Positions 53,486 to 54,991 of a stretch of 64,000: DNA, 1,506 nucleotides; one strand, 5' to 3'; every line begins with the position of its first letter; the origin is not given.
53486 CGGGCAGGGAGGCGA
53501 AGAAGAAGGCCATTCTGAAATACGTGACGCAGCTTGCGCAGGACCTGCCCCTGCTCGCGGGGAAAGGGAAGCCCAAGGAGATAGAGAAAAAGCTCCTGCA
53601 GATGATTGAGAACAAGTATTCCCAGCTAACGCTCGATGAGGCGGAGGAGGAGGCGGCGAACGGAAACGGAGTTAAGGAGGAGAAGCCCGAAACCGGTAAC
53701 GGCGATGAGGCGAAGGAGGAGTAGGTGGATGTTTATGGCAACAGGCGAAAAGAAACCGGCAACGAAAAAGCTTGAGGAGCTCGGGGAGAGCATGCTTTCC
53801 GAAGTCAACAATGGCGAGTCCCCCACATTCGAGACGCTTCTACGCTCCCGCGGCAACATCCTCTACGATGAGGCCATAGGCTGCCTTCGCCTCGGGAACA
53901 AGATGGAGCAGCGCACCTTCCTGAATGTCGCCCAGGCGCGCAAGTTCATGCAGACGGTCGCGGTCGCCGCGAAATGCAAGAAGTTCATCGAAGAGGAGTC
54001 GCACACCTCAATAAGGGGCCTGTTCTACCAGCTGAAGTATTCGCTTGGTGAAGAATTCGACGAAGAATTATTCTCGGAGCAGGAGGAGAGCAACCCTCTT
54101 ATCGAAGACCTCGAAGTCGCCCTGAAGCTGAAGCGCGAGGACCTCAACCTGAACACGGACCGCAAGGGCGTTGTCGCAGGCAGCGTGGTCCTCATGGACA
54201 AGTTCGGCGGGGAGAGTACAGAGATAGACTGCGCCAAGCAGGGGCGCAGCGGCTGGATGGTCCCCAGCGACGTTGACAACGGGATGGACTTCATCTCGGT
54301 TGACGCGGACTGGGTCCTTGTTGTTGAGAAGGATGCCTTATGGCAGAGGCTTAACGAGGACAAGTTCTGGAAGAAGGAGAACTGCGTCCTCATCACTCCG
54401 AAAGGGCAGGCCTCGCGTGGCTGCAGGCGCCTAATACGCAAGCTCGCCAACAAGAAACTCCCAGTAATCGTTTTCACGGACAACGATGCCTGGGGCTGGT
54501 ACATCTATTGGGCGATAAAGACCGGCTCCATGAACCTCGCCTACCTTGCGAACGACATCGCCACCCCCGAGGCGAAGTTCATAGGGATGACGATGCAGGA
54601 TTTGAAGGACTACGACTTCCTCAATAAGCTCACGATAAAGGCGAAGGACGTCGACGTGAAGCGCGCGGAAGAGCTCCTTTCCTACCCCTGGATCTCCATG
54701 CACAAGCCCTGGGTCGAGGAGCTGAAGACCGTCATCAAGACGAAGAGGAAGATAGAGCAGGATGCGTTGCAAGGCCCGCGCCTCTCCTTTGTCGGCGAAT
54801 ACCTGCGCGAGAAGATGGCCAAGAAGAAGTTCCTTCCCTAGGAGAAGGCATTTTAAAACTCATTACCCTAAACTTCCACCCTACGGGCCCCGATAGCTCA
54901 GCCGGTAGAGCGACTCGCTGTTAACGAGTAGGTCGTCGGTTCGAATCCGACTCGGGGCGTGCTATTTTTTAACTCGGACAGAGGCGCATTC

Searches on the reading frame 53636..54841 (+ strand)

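Call 51: search_protein_families(library=pfam, proteins=[window:53636-54841:+], max_evalue=0.0001)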
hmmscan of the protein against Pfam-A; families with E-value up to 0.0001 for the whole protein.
window:53636-54841:+ (401 aa): 2 families
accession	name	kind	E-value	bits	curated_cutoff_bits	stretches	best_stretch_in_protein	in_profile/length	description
PF21180.3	TOP6A-Spo11_Toprim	-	2.8e-51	174.3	24.1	1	226-394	1-170/170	Topoisomerase 6 subunit A/Spo11, Toprim domain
PF04406.19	TP6A_N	-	6.5e-16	58.3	26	1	102-172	1-62/62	Type IIB DNA topoisomerase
